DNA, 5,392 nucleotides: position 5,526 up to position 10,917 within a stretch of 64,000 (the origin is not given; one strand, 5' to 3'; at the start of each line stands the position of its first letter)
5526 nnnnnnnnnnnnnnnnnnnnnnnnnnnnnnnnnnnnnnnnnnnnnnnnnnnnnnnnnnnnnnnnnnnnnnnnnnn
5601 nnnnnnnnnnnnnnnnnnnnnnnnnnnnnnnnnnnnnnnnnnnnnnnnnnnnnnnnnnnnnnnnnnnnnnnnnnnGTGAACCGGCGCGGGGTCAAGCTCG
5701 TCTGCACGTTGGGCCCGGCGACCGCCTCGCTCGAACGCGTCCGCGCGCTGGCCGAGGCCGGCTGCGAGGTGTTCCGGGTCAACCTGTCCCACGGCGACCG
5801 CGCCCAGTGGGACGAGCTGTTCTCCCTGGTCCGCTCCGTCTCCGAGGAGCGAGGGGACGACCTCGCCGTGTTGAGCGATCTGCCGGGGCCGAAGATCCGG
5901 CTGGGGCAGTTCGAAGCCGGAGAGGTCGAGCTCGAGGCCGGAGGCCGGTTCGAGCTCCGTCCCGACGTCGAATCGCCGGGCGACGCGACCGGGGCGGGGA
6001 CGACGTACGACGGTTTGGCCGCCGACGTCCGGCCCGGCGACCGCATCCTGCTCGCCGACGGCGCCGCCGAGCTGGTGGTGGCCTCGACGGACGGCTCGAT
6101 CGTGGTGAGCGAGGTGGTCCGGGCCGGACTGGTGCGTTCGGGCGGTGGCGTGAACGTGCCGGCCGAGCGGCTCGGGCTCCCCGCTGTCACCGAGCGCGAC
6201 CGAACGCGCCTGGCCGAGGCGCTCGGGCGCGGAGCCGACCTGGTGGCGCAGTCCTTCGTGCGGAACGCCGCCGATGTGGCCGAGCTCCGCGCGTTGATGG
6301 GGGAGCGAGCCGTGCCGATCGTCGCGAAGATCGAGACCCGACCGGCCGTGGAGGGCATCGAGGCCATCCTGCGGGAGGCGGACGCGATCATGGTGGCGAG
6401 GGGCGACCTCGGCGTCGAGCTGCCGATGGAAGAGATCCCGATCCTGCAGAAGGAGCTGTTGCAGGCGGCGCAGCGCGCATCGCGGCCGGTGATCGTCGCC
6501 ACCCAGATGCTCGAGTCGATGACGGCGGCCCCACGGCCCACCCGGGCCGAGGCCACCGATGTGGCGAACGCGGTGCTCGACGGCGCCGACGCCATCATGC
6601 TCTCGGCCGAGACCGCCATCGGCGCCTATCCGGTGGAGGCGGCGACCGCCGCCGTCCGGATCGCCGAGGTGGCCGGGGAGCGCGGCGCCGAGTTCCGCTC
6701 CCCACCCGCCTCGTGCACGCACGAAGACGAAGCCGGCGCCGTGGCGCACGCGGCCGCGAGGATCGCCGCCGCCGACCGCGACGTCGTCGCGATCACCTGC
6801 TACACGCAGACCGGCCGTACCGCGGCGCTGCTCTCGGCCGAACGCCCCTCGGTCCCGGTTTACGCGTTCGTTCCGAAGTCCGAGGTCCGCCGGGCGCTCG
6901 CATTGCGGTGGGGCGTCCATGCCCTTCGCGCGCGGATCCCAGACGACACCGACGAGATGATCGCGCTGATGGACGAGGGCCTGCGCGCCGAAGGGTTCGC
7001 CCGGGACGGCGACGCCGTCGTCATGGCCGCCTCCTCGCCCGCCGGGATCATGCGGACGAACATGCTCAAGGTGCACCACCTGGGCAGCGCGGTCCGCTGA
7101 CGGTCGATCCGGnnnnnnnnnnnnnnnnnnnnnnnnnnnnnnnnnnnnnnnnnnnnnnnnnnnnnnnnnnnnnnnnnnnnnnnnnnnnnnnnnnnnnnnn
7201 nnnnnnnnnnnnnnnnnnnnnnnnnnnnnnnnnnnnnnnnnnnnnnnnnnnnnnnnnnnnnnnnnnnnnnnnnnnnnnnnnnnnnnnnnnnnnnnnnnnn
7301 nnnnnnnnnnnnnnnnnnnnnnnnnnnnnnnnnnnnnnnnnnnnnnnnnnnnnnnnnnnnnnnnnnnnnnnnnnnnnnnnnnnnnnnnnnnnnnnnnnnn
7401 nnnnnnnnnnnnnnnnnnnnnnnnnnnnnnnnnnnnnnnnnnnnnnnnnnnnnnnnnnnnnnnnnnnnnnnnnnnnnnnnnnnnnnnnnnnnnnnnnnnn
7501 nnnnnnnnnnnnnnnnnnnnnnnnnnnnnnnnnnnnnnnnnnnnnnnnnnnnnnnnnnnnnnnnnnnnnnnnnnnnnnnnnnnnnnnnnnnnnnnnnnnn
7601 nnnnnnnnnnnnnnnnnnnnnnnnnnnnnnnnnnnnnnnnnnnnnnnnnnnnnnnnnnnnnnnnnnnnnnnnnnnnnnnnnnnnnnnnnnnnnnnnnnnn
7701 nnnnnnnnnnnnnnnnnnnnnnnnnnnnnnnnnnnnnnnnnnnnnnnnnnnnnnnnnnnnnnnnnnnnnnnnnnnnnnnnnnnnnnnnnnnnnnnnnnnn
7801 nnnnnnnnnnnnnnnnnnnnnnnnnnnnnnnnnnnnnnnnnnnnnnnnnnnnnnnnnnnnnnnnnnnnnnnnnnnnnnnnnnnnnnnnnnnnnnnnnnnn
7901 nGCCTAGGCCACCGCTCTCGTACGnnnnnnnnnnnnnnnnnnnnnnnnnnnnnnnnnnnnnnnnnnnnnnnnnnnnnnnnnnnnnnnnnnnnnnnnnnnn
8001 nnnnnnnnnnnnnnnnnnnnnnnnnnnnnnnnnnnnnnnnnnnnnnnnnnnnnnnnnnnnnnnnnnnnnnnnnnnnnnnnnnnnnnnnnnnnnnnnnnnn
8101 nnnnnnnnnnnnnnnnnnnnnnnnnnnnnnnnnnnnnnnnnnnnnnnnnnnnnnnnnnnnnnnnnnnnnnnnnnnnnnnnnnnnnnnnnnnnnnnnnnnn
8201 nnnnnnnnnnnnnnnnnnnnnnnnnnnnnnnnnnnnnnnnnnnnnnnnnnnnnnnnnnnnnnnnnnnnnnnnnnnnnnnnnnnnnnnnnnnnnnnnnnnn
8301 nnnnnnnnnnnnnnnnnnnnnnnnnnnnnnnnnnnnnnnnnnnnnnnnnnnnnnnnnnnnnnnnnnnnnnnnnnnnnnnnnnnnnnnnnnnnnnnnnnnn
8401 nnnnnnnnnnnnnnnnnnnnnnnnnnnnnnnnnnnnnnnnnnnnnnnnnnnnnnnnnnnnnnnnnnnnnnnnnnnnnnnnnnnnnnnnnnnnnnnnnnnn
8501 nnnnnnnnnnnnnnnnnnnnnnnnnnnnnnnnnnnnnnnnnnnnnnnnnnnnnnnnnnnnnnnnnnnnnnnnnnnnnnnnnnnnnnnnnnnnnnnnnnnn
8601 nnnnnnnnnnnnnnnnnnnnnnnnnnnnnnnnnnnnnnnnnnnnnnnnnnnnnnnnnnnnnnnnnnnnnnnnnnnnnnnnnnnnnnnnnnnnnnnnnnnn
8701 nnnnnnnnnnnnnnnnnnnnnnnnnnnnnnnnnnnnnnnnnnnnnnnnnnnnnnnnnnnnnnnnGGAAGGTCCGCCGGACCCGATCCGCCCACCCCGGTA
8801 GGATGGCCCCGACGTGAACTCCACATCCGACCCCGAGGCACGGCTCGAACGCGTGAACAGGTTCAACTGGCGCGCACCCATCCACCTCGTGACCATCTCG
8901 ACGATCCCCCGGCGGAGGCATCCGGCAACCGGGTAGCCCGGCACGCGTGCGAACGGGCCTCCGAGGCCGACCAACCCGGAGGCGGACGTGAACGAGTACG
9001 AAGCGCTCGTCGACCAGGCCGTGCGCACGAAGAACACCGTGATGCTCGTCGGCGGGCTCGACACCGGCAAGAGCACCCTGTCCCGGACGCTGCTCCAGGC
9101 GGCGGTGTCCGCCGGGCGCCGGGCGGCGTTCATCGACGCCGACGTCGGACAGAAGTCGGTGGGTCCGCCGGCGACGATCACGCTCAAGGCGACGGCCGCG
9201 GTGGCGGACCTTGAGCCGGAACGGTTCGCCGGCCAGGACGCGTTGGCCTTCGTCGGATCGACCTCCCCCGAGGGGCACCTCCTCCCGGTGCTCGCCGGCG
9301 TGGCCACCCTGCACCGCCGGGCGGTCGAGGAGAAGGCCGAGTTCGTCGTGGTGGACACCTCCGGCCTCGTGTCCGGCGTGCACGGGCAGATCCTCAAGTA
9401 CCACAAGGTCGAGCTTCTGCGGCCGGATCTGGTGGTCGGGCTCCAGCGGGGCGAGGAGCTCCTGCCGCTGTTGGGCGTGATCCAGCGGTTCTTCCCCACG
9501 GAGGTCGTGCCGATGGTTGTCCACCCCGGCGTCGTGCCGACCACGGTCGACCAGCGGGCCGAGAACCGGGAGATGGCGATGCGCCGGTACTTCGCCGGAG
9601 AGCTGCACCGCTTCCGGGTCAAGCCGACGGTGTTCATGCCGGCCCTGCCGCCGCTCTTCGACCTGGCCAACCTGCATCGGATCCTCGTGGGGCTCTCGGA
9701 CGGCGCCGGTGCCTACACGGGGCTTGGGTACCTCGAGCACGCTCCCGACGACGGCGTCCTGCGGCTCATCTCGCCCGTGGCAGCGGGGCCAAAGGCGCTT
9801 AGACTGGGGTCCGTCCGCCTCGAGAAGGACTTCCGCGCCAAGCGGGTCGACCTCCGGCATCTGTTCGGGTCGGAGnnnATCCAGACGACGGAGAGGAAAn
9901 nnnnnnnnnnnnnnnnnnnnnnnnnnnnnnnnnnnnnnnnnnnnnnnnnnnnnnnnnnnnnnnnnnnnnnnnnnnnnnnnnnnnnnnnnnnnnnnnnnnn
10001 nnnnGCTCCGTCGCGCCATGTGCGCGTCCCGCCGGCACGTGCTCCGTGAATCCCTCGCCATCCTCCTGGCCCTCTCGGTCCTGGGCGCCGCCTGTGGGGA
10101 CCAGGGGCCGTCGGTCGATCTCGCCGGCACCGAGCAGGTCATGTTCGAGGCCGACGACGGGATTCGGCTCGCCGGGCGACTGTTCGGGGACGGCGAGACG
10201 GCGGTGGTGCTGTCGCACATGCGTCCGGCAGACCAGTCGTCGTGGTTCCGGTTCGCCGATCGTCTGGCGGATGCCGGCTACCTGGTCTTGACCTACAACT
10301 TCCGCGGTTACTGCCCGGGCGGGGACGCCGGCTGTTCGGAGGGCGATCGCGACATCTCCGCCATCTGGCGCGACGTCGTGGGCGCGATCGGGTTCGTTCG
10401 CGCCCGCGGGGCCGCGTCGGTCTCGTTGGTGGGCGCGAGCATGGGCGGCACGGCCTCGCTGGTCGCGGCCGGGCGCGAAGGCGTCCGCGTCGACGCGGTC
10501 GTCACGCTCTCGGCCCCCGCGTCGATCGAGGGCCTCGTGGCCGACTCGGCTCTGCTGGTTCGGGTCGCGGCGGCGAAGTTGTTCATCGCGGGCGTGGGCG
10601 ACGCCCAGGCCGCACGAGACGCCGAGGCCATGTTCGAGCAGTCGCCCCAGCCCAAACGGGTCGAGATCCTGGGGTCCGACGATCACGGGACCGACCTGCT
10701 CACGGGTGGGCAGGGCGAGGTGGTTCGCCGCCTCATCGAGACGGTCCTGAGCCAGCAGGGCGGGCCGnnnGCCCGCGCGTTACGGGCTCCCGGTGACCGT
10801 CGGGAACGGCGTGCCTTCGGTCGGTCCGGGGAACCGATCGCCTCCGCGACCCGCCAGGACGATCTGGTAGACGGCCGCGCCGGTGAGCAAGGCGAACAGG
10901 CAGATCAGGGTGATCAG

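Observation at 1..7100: Seven-gene, fully translationally coupled catabolic operon (ALDH, GabT-like AT, CoA-transferase A and B, second AT, HDAC-family deacetylase, pyruvate kinase), probably for diamine or omega-amino-acid catabolism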

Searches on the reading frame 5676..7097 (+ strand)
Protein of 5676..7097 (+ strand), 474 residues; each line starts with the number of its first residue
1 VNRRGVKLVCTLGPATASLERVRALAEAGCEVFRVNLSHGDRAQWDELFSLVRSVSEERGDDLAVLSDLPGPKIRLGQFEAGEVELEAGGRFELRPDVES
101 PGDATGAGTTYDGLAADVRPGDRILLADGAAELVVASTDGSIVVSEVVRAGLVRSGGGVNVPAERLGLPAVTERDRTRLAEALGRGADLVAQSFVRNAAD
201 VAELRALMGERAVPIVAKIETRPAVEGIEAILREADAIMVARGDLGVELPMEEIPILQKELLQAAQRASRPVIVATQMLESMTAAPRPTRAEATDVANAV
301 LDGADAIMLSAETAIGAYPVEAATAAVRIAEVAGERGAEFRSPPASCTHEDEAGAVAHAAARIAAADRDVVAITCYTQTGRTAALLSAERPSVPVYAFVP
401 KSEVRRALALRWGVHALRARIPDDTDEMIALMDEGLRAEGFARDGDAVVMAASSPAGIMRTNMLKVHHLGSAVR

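Call 5: search_protein_families(library=pfam, proteins=[window:5676-7097:+])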
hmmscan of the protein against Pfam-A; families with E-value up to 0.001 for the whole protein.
window:5676-7097:+ (474 aa): 2 families
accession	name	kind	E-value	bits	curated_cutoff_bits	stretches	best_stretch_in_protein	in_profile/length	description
PF00224.27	PK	-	3.3e-99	332.5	30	1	4-322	2-327/328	Pyruvate kinase, barrel domain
PF02887.21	PK_C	-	1.5e-25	89.9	28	1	355-467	2-114/114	Pyruvate kinase, alpha/beta domain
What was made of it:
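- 5676..7100 (+): Canonical pyruvate kinase, 474 aa, GTGA overlap with the HDAC stop. It is the last gene of the operon. PK 3.3e-99 and PK_C 1.5e-25 (call 5).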

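Call 6: search_protein_families(library=ncbifam, proteins=[window:5676-7097:+])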
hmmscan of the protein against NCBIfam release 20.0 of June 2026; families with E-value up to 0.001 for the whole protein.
window:5676-7097:+ (474 aa): 7 families
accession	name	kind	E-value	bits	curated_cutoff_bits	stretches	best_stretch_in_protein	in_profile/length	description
NF004886.0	PRK06247.1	subfamily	4.3e-146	487.3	623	1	3-471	4-472/476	pyruvate kinase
NF004978.0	PRK06354.1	subfamily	2.9e-136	455.3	462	1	4-472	8-481/590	pyruvate kinase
NF004491.0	PRK05826.1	subfamily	1.1e-135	452.8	432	1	4-469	5-475/477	pyruvate kinase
TIGR01064.1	pyruv_kin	equivalog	1.1e-133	446.2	306.4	1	6-468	3-475/476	pyruvate kinase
NF006664.0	PRK09206.1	equivalog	2.2e-100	336.4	686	1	6-469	4-470/470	pyruvate kinase PykF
NF005234.0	PRK06739.1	equivalog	1.4e-82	277.5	564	1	8-333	5-328/352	pyruvate kinase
NF011314.0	PRK14725.1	equivalog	1.8e-55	188.4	642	2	106-310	361-574/614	pyruvate kinase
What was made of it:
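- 5676..7100 (+): TIGR01064 equivalog scores 446 bits against a 306 cut-off (call 6).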

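Call 50: find_homologous_proteins(query=window:5676-7097:+)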
Query window:5676-7097:+ (474 aa): 8000 proteins with E <= 0.001 among 8000 candidates; the best 120 are listed.
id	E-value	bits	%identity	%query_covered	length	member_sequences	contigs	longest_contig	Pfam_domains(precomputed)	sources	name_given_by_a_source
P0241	2.0e-292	988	100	100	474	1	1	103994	PF00224.28,PF02887.22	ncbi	ncbi:MAG TPA: pyruvate kinase [Actinomycetota bacterium]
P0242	1.4e-261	886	90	100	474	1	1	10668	PF00224.28,PF02887.22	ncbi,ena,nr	ncbi:MAG TPA: pyruvate kinase [Actinomycetota bacterium]|nr:pyruvate kinase [Actinomycetota bacteriu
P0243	1.6e-253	859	88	100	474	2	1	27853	PF00224.28,PF02887.22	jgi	jgi:pyruvate kinase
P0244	1.8e-210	717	76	100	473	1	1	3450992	PF00224.28,PF02887.22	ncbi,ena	-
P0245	5.4e-208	709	76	99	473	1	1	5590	PF00224.28,PF02887.22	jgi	jgi:pyruvate kinase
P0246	7.8e-206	702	75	99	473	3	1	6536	PF00224.28,PF02887.22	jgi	jgi:pyruvate kinase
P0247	3.1e-204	697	78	96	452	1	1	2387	PF00224.28,PF02887.22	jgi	jgi:pyruvate kinase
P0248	1.5e-202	691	74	100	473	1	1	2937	PF00224.28,PF02887.22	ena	-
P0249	4.0e-202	690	75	98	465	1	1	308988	PF00224.28,PF02887.22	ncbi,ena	-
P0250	9.5e-201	685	73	100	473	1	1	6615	PF00224.28,PF02887.22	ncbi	ncbi:MAG: pyruvate kinase [Actinomycetota bacterium]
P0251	6.5e-200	683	73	99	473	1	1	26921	PF00224.28,PF02887.22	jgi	jgi:pyruvate kinase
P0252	7.3e-200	683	73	99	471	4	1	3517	PF00224.28,PF02887.22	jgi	jgi:pyruvate kinase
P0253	1.3e-199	682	72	99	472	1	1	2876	PF00224.28,PF02887.22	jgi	jgi:pyruvate kinase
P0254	1.9e-199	681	72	99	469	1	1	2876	PF00224.28,PF02887.22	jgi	jgi:pyruvate kinase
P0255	1.6e-198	678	72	99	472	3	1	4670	PF00224.28,PF02887.22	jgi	jgi:pyruvate kinase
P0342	3.8e-179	614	67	99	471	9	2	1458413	PF00224.28,PF02887.22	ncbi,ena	-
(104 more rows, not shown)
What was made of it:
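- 5676..7100 (+): A 100%-identical protein is named pyruvate kinase by NCBI (call 50).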

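Call 51: find_encoding_contigs(protein=P0241, flank=10000, max_places=2)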
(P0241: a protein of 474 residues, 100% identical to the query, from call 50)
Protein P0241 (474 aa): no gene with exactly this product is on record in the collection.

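Call 52: find_encoding_contigs(protein=P0342, flank=8000, max_places=2)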
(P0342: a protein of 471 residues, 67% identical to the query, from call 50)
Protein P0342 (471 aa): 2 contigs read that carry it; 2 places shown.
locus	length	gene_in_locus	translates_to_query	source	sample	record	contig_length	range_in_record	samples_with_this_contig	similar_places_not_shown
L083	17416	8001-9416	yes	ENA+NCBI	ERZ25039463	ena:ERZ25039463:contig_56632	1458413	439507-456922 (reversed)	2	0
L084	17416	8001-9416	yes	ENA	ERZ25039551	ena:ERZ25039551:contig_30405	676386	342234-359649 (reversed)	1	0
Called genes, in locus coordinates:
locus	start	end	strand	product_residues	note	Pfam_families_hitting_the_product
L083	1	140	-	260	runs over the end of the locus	PF01557:FAA_hydrolase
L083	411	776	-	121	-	-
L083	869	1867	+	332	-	PF00171:Aldedh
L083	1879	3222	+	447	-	PF00202:Aminotran_3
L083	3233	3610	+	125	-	PF18029:Glyoxalase_6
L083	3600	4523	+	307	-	PF01144:CoA_trans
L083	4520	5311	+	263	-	PF01144:CoA_trans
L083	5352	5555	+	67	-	-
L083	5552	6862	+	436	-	PF00202:Aminotran_3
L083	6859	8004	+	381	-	PF00850:Hist_deacetyl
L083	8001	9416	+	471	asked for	PF00224:PK, PF02887:PK_C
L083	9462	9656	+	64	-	-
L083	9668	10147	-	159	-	PF09438:DUF2017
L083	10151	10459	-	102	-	PF02617:ClpS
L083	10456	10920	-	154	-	PF08922:DUF1905, PF13376:OmdA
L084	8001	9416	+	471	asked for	PF00224:PK, PF02887:PK_C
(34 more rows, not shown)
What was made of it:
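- Tried and rejected: The one I looked up (P0342) lies in the same operon context (calls 50, 52).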

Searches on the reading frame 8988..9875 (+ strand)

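Call 10: search_protein_families(library=pfam, proteins=[window:8988-9875:+])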
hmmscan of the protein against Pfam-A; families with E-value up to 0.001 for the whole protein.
window:8988-9875:+ (296 aa): 2 families
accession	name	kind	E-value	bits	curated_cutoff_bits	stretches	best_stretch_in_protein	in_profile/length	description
PF16575.11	CLP1_P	-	4.4e-36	124.9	26.6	1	22-204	1-188/188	mRNA cleavage and polyadenylation factor CLP1 P-loop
PF01656.29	CbiA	-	0.00013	22.3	25.4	1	25-200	9-98/125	CobQ/CobB/MinD/ParA nucleotide binding domain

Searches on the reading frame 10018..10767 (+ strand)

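Call 10: search_protein_families(library=pfam, proteins=[window:10018-10767:+])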
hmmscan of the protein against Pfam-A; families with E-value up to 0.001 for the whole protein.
window:10018-10767:+ (250 aa): 3 families
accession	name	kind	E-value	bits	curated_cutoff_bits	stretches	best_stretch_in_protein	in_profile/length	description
PF00561.26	Abhydrolase_1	-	2.2e-11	44.3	25.8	1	62-215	2-153/245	alpha/beta hydrolase fold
PF12146.15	Hydrolase_4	-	5.2e-08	32.9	27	1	62-172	6-114/239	Serine aminopeptidase, S33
PF12697.13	Abhydrolase_6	-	2e-05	25.8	26.3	1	71-210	9-135/217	Alpha/beta hydrolase family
